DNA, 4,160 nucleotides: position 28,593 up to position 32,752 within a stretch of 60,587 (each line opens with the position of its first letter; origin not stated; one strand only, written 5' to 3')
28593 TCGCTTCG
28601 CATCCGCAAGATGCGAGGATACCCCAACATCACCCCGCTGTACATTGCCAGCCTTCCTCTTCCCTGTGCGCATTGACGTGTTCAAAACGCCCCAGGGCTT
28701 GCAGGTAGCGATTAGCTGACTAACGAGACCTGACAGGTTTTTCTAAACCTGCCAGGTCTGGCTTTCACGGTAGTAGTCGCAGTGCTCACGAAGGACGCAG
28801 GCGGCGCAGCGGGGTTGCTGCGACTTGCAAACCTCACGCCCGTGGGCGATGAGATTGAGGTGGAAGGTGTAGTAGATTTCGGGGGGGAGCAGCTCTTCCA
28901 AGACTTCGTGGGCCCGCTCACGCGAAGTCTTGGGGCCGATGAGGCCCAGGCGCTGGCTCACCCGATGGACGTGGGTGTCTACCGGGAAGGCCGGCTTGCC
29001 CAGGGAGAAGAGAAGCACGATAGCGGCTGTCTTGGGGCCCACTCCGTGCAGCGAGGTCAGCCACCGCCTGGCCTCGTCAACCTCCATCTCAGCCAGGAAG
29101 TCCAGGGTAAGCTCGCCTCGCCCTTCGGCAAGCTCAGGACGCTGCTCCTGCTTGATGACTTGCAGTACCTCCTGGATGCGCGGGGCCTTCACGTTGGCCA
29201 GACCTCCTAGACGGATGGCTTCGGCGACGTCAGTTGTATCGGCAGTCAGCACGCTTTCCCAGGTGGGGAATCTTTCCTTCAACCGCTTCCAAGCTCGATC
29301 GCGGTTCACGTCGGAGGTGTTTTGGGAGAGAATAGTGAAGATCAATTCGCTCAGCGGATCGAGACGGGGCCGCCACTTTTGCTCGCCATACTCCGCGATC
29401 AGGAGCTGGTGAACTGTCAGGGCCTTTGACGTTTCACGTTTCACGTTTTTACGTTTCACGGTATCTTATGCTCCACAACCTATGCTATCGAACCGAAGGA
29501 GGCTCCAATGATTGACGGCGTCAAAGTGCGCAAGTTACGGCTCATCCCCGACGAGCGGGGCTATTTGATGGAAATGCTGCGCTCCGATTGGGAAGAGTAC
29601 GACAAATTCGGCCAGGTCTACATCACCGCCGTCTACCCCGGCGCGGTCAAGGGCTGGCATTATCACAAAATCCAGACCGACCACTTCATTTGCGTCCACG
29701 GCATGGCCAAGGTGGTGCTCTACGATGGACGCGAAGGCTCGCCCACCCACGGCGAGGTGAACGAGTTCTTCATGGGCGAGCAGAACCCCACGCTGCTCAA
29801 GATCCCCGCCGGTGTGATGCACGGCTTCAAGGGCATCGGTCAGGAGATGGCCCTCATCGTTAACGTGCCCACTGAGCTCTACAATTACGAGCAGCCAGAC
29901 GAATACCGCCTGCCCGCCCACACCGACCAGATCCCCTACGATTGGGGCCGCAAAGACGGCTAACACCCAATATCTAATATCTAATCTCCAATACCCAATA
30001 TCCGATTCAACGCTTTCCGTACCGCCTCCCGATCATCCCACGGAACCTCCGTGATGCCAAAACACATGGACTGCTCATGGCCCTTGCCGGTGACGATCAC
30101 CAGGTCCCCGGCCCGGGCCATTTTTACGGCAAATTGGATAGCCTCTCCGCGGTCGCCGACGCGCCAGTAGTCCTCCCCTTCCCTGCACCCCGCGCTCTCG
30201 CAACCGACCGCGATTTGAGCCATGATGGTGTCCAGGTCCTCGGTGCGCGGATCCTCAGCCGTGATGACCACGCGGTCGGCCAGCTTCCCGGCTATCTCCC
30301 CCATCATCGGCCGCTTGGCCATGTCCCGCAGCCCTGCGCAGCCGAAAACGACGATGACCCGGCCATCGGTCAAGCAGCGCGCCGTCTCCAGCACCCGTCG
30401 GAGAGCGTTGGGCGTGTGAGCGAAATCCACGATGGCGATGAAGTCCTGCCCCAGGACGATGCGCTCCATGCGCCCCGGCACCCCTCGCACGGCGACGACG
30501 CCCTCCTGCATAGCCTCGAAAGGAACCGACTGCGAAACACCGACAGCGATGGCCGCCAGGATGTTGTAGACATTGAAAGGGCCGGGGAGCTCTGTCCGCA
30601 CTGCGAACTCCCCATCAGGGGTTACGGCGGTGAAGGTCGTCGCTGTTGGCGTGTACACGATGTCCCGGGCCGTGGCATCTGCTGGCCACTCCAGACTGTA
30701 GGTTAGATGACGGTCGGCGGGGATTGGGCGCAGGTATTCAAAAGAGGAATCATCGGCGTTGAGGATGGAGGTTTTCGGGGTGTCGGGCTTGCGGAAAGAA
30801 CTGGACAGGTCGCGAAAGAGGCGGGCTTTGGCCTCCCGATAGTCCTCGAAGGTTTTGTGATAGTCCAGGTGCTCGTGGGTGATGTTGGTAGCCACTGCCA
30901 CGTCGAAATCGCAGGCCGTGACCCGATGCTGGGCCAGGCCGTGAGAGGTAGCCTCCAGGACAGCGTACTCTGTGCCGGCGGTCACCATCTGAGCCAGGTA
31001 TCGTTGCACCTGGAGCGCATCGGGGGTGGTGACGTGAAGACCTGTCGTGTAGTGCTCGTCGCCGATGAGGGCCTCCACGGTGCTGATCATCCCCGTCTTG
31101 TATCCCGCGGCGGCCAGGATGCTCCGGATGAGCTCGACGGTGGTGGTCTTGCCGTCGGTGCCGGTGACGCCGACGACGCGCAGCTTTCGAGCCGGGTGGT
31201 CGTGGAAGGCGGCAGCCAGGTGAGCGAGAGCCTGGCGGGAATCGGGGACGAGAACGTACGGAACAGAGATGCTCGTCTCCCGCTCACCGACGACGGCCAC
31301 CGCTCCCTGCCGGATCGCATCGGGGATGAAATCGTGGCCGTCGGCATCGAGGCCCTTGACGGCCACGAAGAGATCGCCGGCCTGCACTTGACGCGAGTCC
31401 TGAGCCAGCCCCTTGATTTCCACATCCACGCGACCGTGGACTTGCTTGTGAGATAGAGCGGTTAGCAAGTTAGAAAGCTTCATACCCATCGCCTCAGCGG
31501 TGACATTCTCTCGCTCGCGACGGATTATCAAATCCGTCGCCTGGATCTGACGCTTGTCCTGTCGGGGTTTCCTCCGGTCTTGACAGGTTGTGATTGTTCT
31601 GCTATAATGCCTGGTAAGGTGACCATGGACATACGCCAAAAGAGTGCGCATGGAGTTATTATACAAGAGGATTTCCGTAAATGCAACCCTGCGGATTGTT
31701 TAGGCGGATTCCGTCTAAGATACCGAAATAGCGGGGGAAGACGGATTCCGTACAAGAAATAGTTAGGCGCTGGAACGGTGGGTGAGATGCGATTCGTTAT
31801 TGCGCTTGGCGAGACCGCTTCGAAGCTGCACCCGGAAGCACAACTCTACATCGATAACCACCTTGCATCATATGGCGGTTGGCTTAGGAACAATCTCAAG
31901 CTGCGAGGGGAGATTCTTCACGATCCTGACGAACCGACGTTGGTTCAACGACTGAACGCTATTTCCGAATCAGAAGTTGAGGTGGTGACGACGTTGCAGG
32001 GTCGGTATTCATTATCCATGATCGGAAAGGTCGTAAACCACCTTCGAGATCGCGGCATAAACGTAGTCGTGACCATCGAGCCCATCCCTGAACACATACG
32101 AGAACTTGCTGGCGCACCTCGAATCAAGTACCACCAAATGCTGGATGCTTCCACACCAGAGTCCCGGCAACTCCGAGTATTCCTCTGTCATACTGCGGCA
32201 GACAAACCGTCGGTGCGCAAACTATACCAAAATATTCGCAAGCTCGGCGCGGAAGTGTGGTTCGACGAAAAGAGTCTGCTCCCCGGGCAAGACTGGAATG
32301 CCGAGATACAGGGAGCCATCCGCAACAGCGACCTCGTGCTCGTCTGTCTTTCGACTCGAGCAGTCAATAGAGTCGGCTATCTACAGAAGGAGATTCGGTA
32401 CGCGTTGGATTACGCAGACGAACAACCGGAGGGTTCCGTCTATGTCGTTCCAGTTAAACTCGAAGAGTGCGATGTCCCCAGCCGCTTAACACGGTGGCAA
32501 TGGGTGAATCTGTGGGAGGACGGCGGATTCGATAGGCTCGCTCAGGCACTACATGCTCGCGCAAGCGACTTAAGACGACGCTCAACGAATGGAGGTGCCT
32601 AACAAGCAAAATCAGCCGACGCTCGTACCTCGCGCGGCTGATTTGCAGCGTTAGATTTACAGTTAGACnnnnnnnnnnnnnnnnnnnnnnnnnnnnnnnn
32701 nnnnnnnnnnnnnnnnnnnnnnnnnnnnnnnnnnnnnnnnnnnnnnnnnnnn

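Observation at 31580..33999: Integrase-less integron-type cassette array carrying a TIR protein, a DUF429-like nuclease and a membrane-anchored protein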

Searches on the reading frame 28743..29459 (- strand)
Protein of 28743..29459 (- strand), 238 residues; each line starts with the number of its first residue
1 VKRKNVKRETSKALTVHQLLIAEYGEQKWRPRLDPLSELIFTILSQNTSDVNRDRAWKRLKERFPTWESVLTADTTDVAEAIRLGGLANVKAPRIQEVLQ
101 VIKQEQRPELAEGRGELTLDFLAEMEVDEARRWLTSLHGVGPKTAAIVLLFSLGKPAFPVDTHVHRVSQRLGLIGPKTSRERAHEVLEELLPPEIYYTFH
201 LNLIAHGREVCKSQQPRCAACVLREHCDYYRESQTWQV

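Call 4: search_protein_families(library=pfam, proteins=[window:28743-29459:-], max_evalue=0.01)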
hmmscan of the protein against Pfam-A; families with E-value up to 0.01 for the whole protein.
window:28743-29459:- (238 aa): 4 families
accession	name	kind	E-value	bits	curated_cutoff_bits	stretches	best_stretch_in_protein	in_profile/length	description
PF00730.31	HhH-GPD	-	1.5e-20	73.9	26.2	1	42-193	3-108/108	HhH-GPD superfamily base excision DNA repair protein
PF22175.2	Ogg-HhH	-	0.00075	19.5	27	1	33-191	18-164/173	8-oxoguanine DNA glycosylase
PF00633.29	HHH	-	0.0014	18.8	24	1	133-150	12-29/30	Helix-hairpin-helix motif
PF14520.12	HHH_5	-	0.0018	19.2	27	0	118-146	25-49/57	Helix-hairpin-helix domain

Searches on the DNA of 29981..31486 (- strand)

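Call 37: search_with_rna_model(model_id=R1, sources=[L018, L019, L020, L021, L022, L023, L024, L025, L026, L027], filters=default, max_evalue=10, show_alignments=0)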
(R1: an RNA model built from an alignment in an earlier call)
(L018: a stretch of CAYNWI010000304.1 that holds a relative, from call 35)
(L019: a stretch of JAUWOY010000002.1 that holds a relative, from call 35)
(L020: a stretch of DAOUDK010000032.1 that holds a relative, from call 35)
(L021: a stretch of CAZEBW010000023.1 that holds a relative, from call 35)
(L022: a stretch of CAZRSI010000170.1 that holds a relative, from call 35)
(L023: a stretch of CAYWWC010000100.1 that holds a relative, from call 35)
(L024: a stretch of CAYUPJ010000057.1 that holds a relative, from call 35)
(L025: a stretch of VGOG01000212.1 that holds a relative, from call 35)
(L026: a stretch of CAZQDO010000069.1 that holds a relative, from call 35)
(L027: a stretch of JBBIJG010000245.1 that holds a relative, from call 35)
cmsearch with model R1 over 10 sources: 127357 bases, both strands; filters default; matches with E-value up to 10: 2.
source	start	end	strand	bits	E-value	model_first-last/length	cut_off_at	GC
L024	4937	4995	+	18.3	0.052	1-60/60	no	0.64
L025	837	892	-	14.1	0.63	1-60/60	no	0.59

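Call 45: search_with_rna_model(model_id=R1, sources=[L018, L019, L020, L021, L023, L025, L026], filters=off, max_evalue=10, show_alignments=0)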
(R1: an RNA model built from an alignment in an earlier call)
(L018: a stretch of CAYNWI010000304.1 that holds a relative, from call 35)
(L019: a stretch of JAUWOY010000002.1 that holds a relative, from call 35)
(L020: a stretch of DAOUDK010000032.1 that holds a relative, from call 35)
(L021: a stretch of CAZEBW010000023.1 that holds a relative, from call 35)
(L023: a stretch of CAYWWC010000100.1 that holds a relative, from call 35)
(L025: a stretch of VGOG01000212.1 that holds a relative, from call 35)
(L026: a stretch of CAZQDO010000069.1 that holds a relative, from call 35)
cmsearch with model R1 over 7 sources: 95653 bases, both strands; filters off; matches with E-value up to 10: 9.
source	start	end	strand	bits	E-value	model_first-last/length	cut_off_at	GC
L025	837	892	-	14.1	0.48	1-60/60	no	0.59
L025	70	125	-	12.7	1.1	1-60/60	no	0.55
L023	7650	7685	+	11.3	2.5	1-60/60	no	0.56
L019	2616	2640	+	10.3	4.5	1-60/60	no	0.56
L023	2005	2067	+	9.5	7.3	1-60/60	no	0.46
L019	7392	7419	-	9.5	7.4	17-44/60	no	0.61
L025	837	855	+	9.5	7.7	1-60/60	no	0.32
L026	2933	2990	-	9.2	9.2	1-60/60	no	0.64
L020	6133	6171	-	9.1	9.6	13-51/60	no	0.49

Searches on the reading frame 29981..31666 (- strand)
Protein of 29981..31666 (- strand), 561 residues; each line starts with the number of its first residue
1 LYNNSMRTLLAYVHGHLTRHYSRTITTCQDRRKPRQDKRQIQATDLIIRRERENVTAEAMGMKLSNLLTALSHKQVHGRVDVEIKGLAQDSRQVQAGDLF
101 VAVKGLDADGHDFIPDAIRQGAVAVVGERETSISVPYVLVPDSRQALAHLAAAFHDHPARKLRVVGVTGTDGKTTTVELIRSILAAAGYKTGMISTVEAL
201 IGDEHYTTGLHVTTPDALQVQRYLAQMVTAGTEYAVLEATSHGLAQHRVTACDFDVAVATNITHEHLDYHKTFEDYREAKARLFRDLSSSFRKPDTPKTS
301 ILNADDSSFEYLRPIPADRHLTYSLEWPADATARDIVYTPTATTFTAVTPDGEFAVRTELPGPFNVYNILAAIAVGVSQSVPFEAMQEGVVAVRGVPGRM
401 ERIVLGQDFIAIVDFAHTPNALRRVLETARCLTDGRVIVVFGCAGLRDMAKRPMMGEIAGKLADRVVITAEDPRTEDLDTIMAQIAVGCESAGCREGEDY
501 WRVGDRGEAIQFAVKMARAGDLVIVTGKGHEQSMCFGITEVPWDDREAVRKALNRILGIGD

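Call 4: search_protein_families(library=pfam, proteins=[window:29981-31666:-], max_evalue=0.01)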
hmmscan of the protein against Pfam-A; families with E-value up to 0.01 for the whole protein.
window:29981-31666:- (561 aa): 3 families
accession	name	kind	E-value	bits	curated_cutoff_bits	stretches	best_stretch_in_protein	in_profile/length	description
PF08245.18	Mur_ligase_M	-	4.6e-53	180.6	24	1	167-375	1-199/200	Mur ligase middle domain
PF02875.26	Mur_ligase_C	-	2.7e-31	109.5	28.4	1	398-529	1-127/127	Mur ligase, glutamate ligase domain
PF01225.30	Mur_ligase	-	2.3e-13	50.7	21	1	83-155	1-95/95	Mur ligase family, catalytic domain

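Call 35: find_related_loci(query=window:29981-31486:-, collection=genome_contigs, flank=10000)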
Query window:29981-31486:- (501 aa) in genome_contigs; peptide patterns used: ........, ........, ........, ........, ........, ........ (x = any residue, [..] = any of these).
341 stretches matched a pattern; 213 encode a relative of the query (tblastn E <= 1e-3); the best 80 are kept; 80 distinct loci.
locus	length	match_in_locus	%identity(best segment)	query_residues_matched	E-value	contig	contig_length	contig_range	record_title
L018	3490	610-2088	90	2-494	0e+0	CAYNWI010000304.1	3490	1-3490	MAG TPA_asm: uncultured Anaerolineae bacterium isolate binchicken_co196_404 genome assembly, contig: NODE_39892_length_3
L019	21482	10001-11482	90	1-494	0e+0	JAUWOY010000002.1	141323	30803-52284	MAG: Chloroflexota bacterium isolate CSMAG_2462 CSMAG_2462_k141_972747_length_141323_cov_17.9974, whole genome shotgun s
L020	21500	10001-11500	88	2-501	0e+0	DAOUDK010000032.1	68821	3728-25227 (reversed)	MAG TPA_asm: Anaerolineae bacterium isolate M42_99 k117_2054280, whole genome shotgun sequence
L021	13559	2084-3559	86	2-493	0e+0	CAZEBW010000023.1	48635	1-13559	MAG TPA_asm: uncultured Anaerolineae bacterium isolate binchicken_co17_112 genome assembly, contig: NODE_2192_length_486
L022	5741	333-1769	84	1-474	0e+0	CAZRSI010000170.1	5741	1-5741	MAG TPA_asm: uncultured Anaerolineae bacterium isolate binchicken_co6_220 genome assembly, contig: NODE_18681_length_574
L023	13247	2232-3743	84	2-501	0e+0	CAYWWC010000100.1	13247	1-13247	MAG TPA_asm: uncultured Anaerolineae bacterium isolate SRP077602_co7_465 genome assembly, contig: NODE_22178_length_1324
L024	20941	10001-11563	79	2-500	0e+0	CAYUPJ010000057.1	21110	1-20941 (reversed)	MAG TPA_asm: uncultured Anaerolineae bacterium isolate binchicken_co91_444 genome assembly, contig: NODE_2713_length_211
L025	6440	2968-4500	81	2-495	0e+0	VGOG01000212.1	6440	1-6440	MAG: Chloroflexi bacterium isolate K_DeepCast_250m_m2_317 K_DeepCast_250m_m2_317_Ga0194125_10026975, whole genome shotgu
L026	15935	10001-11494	81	2-501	0e+0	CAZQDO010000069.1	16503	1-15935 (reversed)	MAG TPA_asm: uncultured Anaerolineae bacterium isolate binchicken_co338_52 genome assembly, contig: NODE_764_length_1650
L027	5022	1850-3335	76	2-497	0e+0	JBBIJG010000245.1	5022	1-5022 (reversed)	MAG: Caldilineae bacterium isolate BR1F70218_bin_157 NODE_4585_length_5022_cov_2.783773, whole genome shotgun sequence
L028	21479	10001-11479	44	1-501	8e-117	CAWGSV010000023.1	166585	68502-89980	MAG: uncultured Acidobacteriota bacterium isolate MFD05513.bin.2.196 genome assembly, contig: contig_76890, whole genome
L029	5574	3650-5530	44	2-501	1e-116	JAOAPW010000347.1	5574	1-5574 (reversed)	MAG: Candidatus Acidiferrum typicum isolate RYN_24 scaffold_760599, whole genome shotgun sequence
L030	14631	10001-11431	45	2-490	2e-116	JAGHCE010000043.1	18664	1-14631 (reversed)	MAG: Planctomycetota bacterium isolate AUK274 PB_MBMC_228_c_000000000171, whole genome shotgun sequence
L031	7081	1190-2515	41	56-495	1e-114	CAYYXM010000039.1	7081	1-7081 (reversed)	MAG TPA_asm: uncultured Candidatus Saccharibacteria bacterium isolate binchicken_co387_61 genome assembly, contig: NODE_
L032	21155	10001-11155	45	88-497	1e-113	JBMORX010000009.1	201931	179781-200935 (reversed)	MAG: Patescibacteria group bacterium isolate Betzabe_MAG191 MAG191_9, whole genome shotgun sequence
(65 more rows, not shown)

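Call 46: search_protein_families(library=ncbifam, proteins=[L025:1862-2824:+], max_evalue=0.01)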
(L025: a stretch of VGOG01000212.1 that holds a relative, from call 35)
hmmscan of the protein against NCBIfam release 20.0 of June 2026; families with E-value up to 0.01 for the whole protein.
L025:1862-2824:+ (320 aa): 12 families
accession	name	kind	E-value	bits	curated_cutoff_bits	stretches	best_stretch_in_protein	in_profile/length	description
TIGR02249.1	integrase_gron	subfamily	1.4e-145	484.6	265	1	9-320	1-313/315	integron integrase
NF011946.0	PRK15417.1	equivalog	2.5e-118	395.1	435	1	5-320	12-328/337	integron integrase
NF040815.2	recomb_XerA_Arch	equivalog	2.9e-50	171.3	220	2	240-308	187-255/263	site-specific tyrosine recombinase/integron integrase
TIGR02225.1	recomb_XerD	equivalog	9.2e-42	143.3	329.6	2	240-309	207-276/290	site-specific tyrosine recombinase XerD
NF001399.0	PRK00283.1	subfamily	3.3e-41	141.5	279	1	24-309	24-285/300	tyrosine recombinase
TIGR02224.1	recomb_XerC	equivalog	4.9e-41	141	335.15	2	242-307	212-277/295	tyrosine recombinase XerC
NF002331.0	PRK01287.1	subfamily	1.7e-28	99.7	371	2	10-188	30-227/365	site-specific tyrosine recombinase XerC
NF003462.0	PRK05084.1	equivalog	3.5e-17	62.2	267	2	242-309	281-346/360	tyrosine recombinase XerS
NF007370.0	PRK09870.1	subfamily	3e-08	33.6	221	1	248-306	120-178/200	tyrosine-type DNA invertase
NF007371.0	PRK09871.1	subfamily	8.4e-08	32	222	1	247-306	114-173/198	tyrosine-type DNA invertase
NF002685.0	PRK02436.1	equivalog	3.7e-05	23.7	178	1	79-190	68-177/245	site-specific tyrosine recombinase XerD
NF040693.1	recomb_GmtY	equivalog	0.00011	21.5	340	1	265-306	390-431/441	gamma-mobile-trio recombinase GmtY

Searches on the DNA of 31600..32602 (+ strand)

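Call 33: search_with_rna_model(model_id=R1, source=window, start=31600, end=31800, filters=off, max_evalue=10, show_alignments=3)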
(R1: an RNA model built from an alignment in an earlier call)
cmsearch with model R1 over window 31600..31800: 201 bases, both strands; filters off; matches with E-value up to 10: 4.
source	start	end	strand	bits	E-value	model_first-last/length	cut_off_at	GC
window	31602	31664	-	6.9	0.077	1-60/60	no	0.44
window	31713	31768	-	5.2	0.2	1-60/60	no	0.46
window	31713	31768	+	3.7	0.51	1-60/60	no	0.46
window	31609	31620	+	-1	8.3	1-60/60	no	0.58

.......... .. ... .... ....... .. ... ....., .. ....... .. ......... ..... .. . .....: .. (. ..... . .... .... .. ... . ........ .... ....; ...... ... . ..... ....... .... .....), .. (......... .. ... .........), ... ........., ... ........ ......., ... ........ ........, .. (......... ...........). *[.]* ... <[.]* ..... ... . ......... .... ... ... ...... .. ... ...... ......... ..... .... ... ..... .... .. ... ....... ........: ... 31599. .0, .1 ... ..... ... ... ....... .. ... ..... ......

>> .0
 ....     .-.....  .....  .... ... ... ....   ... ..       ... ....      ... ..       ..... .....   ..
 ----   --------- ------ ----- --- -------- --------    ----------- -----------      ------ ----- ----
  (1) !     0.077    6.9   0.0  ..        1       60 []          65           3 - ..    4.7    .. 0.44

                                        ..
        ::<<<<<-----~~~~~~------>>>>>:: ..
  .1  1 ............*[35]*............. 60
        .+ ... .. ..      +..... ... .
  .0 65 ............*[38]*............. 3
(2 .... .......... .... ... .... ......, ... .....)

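Call 63: search_with_rna_model(model_id=R1, sources=[L106, L109], filters=off, max_evalue=5, show_alignments=0)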
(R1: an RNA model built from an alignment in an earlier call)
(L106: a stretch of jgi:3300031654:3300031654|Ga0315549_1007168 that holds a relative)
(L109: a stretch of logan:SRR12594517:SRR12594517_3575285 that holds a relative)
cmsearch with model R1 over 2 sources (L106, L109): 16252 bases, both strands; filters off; matches with E-value up to 5: 5.
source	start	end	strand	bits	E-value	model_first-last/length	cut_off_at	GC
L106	3119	3190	+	25.6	8.5e-05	1-60/60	no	0.58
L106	4589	4650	+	23.6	0.00028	1-60/60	no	0.58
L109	1600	1659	+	16.2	0.023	1-60/60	no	0.73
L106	4354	4402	+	11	0.52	1-60/60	no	0.53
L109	5635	5661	-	7.6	4.1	1-60/60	no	0.59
